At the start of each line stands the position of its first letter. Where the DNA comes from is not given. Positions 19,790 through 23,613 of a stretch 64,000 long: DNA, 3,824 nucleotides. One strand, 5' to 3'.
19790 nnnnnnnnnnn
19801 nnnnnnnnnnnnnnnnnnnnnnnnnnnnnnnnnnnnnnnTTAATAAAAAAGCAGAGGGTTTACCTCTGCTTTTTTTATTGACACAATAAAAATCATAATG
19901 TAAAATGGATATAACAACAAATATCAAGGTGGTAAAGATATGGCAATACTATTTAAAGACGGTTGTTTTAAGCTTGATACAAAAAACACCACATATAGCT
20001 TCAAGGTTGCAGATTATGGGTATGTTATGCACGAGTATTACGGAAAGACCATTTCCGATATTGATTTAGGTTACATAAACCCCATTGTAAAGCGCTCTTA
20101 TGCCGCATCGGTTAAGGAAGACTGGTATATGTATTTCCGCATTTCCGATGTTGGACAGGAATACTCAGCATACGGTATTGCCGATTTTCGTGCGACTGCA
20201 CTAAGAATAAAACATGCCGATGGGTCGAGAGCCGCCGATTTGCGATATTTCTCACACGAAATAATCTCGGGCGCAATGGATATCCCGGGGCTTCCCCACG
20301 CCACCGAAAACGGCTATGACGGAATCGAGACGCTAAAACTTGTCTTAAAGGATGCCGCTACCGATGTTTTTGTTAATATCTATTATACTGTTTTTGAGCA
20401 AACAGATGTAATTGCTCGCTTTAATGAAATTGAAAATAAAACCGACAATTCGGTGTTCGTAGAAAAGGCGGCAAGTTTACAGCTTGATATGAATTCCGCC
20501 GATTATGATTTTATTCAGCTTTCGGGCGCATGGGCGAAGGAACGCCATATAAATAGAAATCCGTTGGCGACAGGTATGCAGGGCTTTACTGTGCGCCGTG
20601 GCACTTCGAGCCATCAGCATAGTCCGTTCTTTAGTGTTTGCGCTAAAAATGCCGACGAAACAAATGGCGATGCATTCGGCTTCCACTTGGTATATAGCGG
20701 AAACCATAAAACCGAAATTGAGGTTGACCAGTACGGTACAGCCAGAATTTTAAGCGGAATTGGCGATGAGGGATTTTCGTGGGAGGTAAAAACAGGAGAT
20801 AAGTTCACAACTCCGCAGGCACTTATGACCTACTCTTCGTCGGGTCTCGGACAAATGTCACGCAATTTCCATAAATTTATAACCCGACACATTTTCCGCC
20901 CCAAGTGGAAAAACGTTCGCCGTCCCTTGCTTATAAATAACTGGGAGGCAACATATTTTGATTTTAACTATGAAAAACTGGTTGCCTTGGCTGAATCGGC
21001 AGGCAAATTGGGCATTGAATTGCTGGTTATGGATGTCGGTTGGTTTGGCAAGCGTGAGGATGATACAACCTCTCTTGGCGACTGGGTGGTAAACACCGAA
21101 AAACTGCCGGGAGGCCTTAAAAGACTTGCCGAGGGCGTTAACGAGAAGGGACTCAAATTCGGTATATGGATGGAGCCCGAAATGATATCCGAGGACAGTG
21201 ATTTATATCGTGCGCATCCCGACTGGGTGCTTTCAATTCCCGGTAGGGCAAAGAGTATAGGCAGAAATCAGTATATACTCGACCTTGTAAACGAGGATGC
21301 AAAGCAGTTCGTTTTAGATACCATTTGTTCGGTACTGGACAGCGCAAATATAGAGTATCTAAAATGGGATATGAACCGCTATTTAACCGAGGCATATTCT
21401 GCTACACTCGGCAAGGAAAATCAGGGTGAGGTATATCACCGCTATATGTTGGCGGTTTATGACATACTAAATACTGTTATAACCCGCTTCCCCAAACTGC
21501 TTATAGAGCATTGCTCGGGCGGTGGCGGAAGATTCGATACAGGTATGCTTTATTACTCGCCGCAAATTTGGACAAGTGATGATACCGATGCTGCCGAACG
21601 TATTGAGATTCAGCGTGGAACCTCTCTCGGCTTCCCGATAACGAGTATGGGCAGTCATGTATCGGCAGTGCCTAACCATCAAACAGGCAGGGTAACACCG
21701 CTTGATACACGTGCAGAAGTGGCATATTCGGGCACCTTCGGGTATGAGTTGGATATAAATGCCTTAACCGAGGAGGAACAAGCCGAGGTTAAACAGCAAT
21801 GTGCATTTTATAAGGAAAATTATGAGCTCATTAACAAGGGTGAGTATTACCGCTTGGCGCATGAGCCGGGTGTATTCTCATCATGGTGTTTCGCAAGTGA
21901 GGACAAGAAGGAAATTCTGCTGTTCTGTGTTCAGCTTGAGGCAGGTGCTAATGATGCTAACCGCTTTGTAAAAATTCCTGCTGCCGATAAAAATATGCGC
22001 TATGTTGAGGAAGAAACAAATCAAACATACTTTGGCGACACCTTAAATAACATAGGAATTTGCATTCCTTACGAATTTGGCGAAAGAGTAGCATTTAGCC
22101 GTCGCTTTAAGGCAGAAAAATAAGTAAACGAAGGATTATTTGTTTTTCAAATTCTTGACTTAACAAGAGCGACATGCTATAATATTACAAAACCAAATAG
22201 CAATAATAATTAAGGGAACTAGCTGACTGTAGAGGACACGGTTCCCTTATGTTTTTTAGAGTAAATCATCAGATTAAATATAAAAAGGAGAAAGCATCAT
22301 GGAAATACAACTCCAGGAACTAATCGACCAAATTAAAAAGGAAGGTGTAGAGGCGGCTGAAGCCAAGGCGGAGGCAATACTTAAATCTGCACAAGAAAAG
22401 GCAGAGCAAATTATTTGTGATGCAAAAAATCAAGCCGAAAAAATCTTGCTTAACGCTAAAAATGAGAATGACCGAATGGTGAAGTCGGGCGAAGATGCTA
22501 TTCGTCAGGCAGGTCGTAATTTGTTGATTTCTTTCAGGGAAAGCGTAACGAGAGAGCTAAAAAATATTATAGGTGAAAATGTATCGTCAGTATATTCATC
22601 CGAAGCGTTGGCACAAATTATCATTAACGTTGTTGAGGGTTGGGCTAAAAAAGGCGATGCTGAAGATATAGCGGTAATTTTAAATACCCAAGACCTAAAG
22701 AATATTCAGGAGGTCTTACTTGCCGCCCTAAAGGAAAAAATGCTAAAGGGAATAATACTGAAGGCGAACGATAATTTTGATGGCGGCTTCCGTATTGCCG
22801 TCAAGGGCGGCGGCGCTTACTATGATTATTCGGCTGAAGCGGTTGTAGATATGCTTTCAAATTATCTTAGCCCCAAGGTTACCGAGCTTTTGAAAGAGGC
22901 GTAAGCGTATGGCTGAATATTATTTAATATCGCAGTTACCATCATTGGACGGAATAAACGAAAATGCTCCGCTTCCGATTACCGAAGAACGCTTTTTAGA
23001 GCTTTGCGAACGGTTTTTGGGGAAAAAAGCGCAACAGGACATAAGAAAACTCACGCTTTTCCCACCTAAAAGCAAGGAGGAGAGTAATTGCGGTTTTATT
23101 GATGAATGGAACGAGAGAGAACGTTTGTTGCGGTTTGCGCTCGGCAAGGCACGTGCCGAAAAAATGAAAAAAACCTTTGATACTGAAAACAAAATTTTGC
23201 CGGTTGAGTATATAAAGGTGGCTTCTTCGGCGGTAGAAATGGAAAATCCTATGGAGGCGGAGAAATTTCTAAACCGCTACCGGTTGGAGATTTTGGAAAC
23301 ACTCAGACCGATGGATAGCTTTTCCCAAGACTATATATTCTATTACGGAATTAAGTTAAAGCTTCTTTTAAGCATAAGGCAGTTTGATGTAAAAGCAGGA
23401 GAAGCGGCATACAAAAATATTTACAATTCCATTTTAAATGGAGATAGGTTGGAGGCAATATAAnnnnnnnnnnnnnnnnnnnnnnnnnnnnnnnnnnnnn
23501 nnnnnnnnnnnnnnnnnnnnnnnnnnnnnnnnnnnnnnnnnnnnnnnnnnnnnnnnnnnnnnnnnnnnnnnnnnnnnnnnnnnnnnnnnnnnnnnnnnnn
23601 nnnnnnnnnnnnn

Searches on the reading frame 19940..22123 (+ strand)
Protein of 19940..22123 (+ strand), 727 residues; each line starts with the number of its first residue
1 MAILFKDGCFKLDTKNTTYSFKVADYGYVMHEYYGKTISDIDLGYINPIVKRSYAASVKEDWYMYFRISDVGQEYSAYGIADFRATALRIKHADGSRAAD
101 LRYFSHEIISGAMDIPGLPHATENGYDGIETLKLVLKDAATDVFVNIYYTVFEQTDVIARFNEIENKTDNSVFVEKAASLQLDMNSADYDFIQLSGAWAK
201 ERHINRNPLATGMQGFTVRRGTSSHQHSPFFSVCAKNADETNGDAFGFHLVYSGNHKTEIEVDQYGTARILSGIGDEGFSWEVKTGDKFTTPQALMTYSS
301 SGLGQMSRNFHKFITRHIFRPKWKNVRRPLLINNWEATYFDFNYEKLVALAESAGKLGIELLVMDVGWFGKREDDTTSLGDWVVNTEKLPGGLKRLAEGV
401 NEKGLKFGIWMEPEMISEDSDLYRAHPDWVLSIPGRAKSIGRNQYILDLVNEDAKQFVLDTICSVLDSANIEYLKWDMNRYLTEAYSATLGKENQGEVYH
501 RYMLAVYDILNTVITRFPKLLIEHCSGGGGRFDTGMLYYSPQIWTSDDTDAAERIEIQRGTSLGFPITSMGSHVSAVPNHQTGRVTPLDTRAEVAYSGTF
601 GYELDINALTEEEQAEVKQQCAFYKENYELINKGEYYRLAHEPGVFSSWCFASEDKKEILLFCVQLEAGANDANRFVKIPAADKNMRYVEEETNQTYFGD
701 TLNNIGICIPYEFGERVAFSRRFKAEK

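Call 4: search_protein_families(library=pfam, proteins=[window:19940-22123:+], max_evalue=0.01)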
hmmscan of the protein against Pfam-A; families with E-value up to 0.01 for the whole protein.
window:19940-22123:+ (727 aa): 5 families
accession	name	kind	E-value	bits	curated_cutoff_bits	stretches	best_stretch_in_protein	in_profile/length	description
PF02065.24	Melibiase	-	7.3e-152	505.8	27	1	289-634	2-347/347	Melibiase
PF16875.11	Glyco_hydro_36N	-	9.6e-79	264.8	27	1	27-283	1-252/253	Glycosyl hydrolase family 36 N-terminal domain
PF16874.11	Glyco_hydro_36C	-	2.1e-13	51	27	1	647-712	2-67/77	Glycosyl hydrolase family 36 C-terminal domain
PF16499.11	Melibiase_2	-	0.00016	21.6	23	1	354-411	43-97/284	Alpha galactosidase A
PF01055.32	Glyco_hydro_31_2nd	-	0.00023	21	23.5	1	356-512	35-195/328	Glycosyl hydrolases family 31 TIM-barrel domain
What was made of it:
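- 19940..22123 (+): GH36 alpha-galactosidase with no signal peptide, so presumably cytoplasmic. It has its own promoter-like site at 19878-19906 (11/12). It is a substrate-specific accessory gene of this copy of the cassette. Pfam Melibiase E = 7e-152 plus GH36 N- and C-terminal domains (call 4).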

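Call 5: search_protein_families(library=ncbifam, proteins=[window:19940-22123:+], max_evalue=0.01)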
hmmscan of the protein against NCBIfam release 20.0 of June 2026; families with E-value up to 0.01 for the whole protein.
window:19940-22123:+ (727 aa): 1 family
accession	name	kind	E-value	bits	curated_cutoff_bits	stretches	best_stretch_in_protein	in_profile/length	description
NF053652.1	BtArabpyrBAD1528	equivalog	4.9e-25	87.7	1100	1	332-552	317-538/730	beta-L-arabinopyranosidase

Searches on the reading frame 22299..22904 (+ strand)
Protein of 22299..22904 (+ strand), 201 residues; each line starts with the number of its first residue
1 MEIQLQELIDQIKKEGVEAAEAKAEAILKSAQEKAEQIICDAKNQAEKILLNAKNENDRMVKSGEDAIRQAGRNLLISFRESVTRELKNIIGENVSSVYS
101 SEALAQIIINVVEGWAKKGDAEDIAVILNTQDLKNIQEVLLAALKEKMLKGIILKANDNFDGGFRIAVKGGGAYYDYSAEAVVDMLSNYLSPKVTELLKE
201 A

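Call 28: search_protein_families(library=pfam, proteins=[window:22299-22904:+], max_evalue=0.001)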
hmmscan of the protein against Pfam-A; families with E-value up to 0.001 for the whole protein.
window:22299-22904:+ (201 aa): 2 families
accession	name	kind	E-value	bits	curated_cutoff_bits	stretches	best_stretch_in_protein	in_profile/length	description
PF05103.18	DivIVA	-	0.00037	20.9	28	1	17-70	69-122/131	DivIVA protein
PF00430.23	ATP-synt_B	-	0.00085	19.8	28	0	13-83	45-119/132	ATP synthase B/B' CF(0)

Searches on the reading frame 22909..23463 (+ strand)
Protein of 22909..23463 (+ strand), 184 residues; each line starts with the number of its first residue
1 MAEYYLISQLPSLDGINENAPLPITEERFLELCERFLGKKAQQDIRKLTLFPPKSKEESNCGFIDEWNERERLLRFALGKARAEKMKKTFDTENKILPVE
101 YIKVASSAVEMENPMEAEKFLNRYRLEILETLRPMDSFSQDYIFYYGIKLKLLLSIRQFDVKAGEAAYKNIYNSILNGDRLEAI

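Call 28: search_protein_families(library=pfam, proteins=[window:22909-23463:+], max_evalue=0.001)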
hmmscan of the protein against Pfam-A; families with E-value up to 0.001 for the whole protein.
window:22909-23463:+ (184 aa): 1 family
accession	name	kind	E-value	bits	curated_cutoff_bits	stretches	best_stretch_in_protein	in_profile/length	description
PF10962.13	DUF2764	-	1.8e-08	34.8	24.1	1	101-177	193-269/271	Protein of unknown function (DUF2764)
